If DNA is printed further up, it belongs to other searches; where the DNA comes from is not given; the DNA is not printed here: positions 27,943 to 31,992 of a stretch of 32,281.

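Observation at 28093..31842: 1249-aa secreted protein made of ~25-30 degenerate helix-GG-helix modules with no family I recognise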

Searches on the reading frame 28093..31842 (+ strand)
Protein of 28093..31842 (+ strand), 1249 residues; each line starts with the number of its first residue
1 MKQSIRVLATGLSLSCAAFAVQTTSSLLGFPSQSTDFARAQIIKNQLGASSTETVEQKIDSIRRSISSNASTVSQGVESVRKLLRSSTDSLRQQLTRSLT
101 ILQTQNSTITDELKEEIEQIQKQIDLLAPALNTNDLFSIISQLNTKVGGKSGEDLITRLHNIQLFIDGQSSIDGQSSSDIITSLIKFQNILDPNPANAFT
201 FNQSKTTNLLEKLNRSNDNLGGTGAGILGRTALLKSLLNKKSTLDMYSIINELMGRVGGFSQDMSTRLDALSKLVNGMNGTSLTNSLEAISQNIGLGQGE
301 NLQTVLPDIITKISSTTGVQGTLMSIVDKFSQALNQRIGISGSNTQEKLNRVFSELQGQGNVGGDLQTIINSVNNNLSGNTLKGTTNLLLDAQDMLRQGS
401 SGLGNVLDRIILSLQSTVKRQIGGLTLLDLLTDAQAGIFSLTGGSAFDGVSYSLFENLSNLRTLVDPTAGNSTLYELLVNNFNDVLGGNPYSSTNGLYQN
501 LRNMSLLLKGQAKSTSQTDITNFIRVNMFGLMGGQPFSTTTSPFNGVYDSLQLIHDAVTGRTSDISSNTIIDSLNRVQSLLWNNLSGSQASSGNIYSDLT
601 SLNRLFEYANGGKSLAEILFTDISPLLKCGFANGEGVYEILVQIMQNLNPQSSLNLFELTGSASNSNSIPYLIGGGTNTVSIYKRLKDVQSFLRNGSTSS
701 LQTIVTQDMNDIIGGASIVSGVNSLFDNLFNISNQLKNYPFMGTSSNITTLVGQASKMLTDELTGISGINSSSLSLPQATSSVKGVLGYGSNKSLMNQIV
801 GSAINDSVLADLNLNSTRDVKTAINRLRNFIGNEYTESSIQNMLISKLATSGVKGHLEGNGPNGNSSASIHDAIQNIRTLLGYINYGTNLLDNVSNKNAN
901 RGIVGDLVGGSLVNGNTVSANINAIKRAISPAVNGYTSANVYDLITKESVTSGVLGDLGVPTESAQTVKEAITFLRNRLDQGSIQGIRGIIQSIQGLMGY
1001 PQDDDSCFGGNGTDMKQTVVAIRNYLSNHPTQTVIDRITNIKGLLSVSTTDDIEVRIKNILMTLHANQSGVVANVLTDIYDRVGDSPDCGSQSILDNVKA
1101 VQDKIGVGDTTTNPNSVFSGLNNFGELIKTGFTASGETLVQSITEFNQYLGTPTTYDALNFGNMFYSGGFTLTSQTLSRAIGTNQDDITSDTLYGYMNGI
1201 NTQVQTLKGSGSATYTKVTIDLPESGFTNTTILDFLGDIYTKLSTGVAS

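Call 4: search_protein_families(library=pfam, proteins=[window:28093-31842:+], max_evalue=1)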
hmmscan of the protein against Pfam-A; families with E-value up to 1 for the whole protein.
window:28093-31842:+ (1249 aa): 9 families
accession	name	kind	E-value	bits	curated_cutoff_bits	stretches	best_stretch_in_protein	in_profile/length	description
PF01442.23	Apolipoprotein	-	0.0015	18.7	90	1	53-121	84-156/190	Apolipoprotein A1/A4/E domain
PF07889.17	DUF1664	-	0.0078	16.7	34.6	1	63-147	36-117/124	Protein of unknown function (DUF1664)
PF23854.1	DUF7217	-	0.022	14.9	29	1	25-128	105-204/238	Domain of unknown function (DUF7217)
PF09769.14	ApoO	-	0.023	15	31.4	0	73-129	9-61/131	Apolipoprotein O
PF10392.15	COG5_N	-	0.046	14.4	31.2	1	60-127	25-91/132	Conserved oligomeric Golgi complex subunit 5, N-terminal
PF11802.13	CENP-K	-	0.057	13.4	27.2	1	71-128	71-128/263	Centromere-associated protein K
PF05461.16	ApoL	-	0.1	12.5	25.9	1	3-87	116-199/298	Apolipoprotein L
PF04799.18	Fzo_mitofusin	-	0.14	12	27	0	90-130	94-134/161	fzo-like conserved region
PF14916.11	CCDC92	-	0.27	11.6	28.3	1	93-123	5-35/57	Coiled-coil domain of unknown function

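Call 5: search_solved_structures(query=window:28093-31842:+, max_evalue=10)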
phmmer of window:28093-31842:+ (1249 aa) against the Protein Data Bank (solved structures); distinct sequences matched with E-value up to 10: 3.
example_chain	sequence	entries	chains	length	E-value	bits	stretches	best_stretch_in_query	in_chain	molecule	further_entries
5qsm_A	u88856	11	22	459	0.85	10.8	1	565-661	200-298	Cohesin subunit SA-1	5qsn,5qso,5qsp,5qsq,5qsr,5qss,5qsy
1eq1_A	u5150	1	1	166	1.2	10.3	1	48-131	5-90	APOLIPOPHORIN-III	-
7bgf_A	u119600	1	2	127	9.1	7.4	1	51-125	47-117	DNA endonuclease RBBP8,CtIP/RBBP8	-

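Call 6: find_homologous_proteins(query=window:28093-31842:+, max_evalue=0.001)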
Query window:28093-31842:+ (1249 aa): 2 proteins with E <= 0.001 among 8000 candidates.
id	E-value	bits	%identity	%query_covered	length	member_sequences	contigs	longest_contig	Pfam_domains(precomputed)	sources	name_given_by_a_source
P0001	0.0e+0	2603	99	100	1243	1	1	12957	-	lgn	-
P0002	3.7e-292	991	47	95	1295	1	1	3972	-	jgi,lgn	-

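Call 7: find_encoding_contigs(protein=P0002, flank=10000)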
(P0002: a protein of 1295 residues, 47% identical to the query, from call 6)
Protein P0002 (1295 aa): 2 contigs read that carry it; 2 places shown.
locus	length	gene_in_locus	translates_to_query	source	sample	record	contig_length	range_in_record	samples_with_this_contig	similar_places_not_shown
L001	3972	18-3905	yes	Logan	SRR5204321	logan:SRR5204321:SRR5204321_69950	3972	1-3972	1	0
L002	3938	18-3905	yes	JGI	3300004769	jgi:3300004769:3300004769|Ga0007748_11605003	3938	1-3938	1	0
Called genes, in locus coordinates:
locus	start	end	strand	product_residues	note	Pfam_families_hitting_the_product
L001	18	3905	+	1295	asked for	-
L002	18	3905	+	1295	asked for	-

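Call 8: find_encoding_contigs(protein=P0001, flank=10000)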
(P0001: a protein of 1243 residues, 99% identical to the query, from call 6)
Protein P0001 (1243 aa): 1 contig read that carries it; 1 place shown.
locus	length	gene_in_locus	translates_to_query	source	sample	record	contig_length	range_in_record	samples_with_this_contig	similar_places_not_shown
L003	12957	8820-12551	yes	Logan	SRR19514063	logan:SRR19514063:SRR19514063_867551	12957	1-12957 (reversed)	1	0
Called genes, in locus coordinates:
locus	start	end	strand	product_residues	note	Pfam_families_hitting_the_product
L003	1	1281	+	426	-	?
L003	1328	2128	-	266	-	PF00551:Formyl_trans_N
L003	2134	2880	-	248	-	PF00106:adh_short, PF08659:KR, PF01370:Epimerase (weak), PF13561:adh_short_C2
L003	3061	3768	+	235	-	PF00923:TAL_FSA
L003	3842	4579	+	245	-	PF01427:Peptidase_M15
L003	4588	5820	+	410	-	PF13393:tRNA-synt_His, PF00587:tRNA-synt_2b, PF03129:HGTP_anticodon (weak)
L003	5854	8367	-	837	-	-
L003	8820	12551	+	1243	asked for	-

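Call 10: find_related_loci(query=A1, collection=genome_contigs, flank=10000)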
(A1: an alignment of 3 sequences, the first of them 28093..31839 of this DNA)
Query A1 (1249 aa) in genome_contigs; peptide patterns used: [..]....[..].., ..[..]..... (x = any residue, [..] = any of these).
264 stretches matched a pattern; 1 encode a relative of the query (tblastn E <= 1e-3); 1 distinct loci.
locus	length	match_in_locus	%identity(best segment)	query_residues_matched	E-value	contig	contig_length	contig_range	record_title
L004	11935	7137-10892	77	1-1249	0e+0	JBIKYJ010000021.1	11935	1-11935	MAG: Alphaproteobacteria bacterium isolate ME2015-10-10_3300044731_group6_bin212 Rohwer_bin1916_scaffold_4861_c1, whole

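Call 34: search_protein_families(library=pfam, proteins=[L004:23-1345:+, L004:1438-4686:-, L004:4775-5707:-, L004:5732-6388:-, L004:10983-11924:-], max_evalue=0.001)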
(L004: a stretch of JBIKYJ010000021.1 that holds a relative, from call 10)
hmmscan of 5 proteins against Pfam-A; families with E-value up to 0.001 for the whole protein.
L004:23-1345:+ (440 aa): 4 families
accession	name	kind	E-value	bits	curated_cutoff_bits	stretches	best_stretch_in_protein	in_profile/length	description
PF01406.26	tRNA-synt_1e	-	3.6e-118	394.8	27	1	22-318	3-298/301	tRNA synthetases class I (C) catalytic domain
PF09334.17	tRNA-synt_1g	-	2.9e-11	43.2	20.1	2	251-303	307-358/391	tRNA synthetases class I (M)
PF00133.28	tRNA-synt_1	-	1.5e-05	24.4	22.7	1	227-310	330-413/414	tRNA synthetases class I (I, L, M and V)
PF01921.24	tRNA-synt_1f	-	4.9e-05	22.9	27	1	269-334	279-343/360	tRNA synthetases class I (K)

L004:1438-4686:- (1082 aa): 0 families

L004:4775-5707:- (310 aa): 1 family
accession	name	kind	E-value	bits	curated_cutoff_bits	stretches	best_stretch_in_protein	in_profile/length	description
PF00691.25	OmpA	-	2.8e-14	53.7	27.2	1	201-300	2-92/98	OmpA family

L004:5732-6388:- (218 aa): 3 families
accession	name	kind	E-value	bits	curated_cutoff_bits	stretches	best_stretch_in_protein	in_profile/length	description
PF04263.21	TPK_catalytic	-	2.1e-17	63.5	30.7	1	31-117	11-104/113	Thiamin pyrophosphokinase, catalytic domain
PF04265.19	TPK_B1_binding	-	2.2e-07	30.8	22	1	144-188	10-56/67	Thiamin pyrophosphokinase, vitamin B1 binding domain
PF01973.23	MptE-like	-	3.8e-06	27.2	34.6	1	19-61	41-82/171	6-hydroxymethylpterin diphosphokinase MptE-like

L004:10983-11924:- (313 aa): 11 families
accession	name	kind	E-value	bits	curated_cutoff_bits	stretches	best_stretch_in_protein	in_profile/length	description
PF07992.20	Pyr_redox_2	-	6.1e-46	157.6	26.1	1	6-297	2-291/291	Pyridine nucleotide-disulphide oxidoreductase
PF13738.12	Pyr_redox_3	-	5.2e-24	85.5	30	1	80-280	101-305/305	Pyridine nucleotide-disulphide oxidoreductase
PF00070.33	Pyr_redox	-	2.7e-17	63.5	22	1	147-212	1-71/82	Pyridine nucleotide-disulphide oxidoreductase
PF03486.20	HI0933_like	-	2.2e-08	34.3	50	0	6-28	2-24/244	HI0933-like protein Rossmann domain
PF01134.28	GIDA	-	4.2e-08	33.1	22.1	0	6-29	1-24/391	Glucose inhibited division protein A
PF01266.30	DAO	-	2.5e-06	27.7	27.9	0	7-28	2-23/353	FAD dependent oxidoreductase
PF01946.23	Thi4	-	9.2e-05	22.2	26.2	0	6-29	19-43/235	Thi4 family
PF12831.13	FAD_oxidored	-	9.6e-05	22.3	27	1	7-29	2-24/416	FAD dependent oxidoreductase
PF00890.30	FAD_binding_2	-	0.00013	21.7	20.4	1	7-29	2-24/414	FAD binding domain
PF13241.12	NAD_binding_7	-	0.00032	21.7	22.1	0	143-194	5-46/104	Putative NAD(P)-binding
PF13450.12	NAD_binding_8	-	0.00064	20.4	21.9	0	9-31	1-23/68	NAD(P)-binding Rossmann-like domain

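Call 40: search_protein_representatives(alignment_id=A2)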
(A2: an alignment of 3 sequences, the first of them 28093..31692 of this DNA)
Query: 3 sequences, 1194 profile positions. Proteins with E-value up to 0.001 (for the whole library): 5; up to 1e-10: 4; up to 1e-30: 4. The best 5 are listed.
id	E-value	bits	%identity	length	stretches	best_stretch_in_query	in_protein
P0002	0.0e+00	2129.2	-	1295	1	1-1194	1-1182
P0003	1.3e-127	443.8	-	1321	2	144-924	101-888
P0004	1.3e-103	364.3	-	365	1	889-1194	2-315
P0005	3.9e-52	193.8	-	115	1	1-115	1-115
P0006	7.8e-04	33.8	-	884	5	588-628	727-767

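Call 42: predict_structure(alignment_id=A4)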
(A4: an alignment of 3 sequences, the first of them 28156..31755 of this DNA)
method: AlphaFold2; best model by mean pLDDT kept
length: 1200 residues; sequences in the alignment: 3
mean_pLDDT: 33.4   pTM: 0.27
mean pLDDT of the five models: 33.4, 32.8, 32.5, 31.0, 28.6
residues with pLDDT >= 90: 0; 70-90: 0; 50-70: 27; < 50: 1173
segments of 3 or more residues with pLDDT < 50: 1-70, 80-82, 84-88, 107-550, 553-1200
pLDDT, mean of each block of 10 residues (from residue 1): 29 34 43 45 37 34 42 51 47 56 51 42 36 37 28 23 27 25 29 31 29 31 33 32 36 31 34 35 33 28 32 29 33 32 36 32 33 33 34 28 27 26 24 29 28 31 30 32 34 31 33 26 39 44 43 47 31 32 39 40 37 37 32 26 24 26 33 31 36 27 34 32 35 40 34 34 32 29 30 36 43 38 33 29 30 38 26 24 27 29 35 34 32 28 33 42 36 30 24 30 37 33 29 35 33 39 32 38 31 31 35 34 36 27 27 32 34 42 35 26
secondary structure, 60 per line:
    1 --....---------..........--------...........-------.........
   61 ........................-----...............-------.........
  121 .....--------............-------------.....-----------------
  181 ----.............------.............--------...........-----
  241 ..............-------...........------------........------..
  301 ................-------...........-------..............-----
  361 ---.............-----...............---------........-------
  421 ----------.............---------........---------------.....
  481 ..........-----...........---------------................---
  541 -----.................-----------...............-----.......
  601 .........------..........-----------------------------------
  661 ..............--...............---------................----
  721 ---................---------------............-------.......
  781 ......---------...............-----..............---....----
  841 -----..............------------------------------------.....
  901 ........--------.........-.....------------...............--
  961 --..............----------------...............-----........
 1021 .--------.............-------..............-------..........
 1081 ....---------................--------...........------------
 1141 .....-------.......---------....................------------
elements in order (helices of 4 or more, strands of 3 or more residues): H3-6 H16-25 H34-44 H52-84 H90-104 H112-125 H134-145 H159-163 H185-197 H204-216 H225-235 H241-254 H262-272 H285-292 H299-316 H324-334 H342-355 H364-376 H382-396 H406-413 H431-443 H453-460 H476-490 H496-506 H522-537 H546-562 H574-588 H594-609 H616-625 H661-674 H677-691 H701-716 H724-739 H755-766 H774-786 H796-810 H816-829 H833-836 H846-859 H896-908 H917-925 H927-931 H944-958 H963-976 H993-1007 H1013-1021 H1030-1042 H1050-1063 H1071-1084 H1094-1109 H1118-1128 H1141-1145 H1153-1159 H1169-1188

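Call 44: find_homologous_proteins(query=A5, max_evalue=0.01)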
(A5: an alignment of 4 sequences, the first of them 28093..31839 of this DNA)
Query A5 (4 sequences) (1249 aa, profile of the alignment): 2 proteins with E <= 0.01 among 8000 candidates.
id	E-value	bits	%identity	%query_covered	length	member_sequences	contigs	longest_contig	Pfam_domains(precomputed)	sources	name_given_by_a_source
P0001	0.0e+0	2169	99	100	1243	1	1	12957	-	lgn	-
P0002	0.0e+0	1991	47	95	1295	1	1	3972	-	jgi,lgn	-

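Call 45: find_related_loci(query=A5, collection=metagenome_contigs, flank=10000)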
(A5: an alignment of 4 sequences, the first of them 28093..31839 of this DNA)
Query A5 (1249 aa) in metagenome_contigs; peptide patterns used: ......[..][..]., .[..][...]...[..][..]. (x = any residue, [..] = any of these).
600 stretches matched a pattern (row limit reached: there are more); 1 encode a relative of the query (tblastn E <= 1e-3); 1 distinct loci.
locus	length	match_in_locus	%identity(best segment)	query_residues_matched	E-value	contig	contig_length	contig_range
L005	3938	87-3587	47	22-1208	0e+0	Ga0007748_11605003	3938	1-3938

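Call 46: find_related_loci(query=A5, collection=viral_contigs, flank=5000)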
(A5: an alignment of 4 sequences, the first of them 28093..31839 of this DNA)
Query A5 (1249 aa) in viral_contigs; peptide patterns used: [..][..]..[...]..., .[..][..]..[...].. (x = any residue, [..] = any of these).
288 stretches matched a pattern, but none encodes a relative of the query by tblastn (E <= 1e-3).

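Call 47: find_encoding_contigs(protein=P0003, flank=10000)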
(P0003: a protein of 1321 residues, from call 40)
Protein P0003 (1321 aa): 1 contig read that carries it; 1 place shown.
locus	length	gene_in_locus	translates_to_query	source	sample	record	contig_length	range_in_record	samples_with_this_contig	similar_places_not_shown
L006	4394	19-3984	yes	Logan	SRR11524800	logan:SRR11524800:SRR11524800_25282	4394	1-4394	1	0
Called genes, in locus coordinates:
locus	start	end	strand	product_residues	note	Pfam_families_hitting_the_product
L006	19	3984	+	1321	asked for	-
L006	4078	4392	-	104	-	?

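Call 48: search_solved_structures(query=A5, max_evalue=10)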
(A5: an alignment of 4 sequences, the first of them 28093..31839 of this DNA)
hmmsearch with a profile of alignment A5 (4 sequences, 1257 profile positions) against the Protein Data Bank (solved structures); distinct sequences matched with E-value up to 10: 1.
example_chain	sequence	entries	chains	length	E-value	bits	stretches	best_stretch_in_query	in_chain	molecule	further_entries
7fbc_A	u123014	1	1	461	1.4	9.8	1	1064-1155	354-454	Maltodextrin-binding protein,De novo design protein D22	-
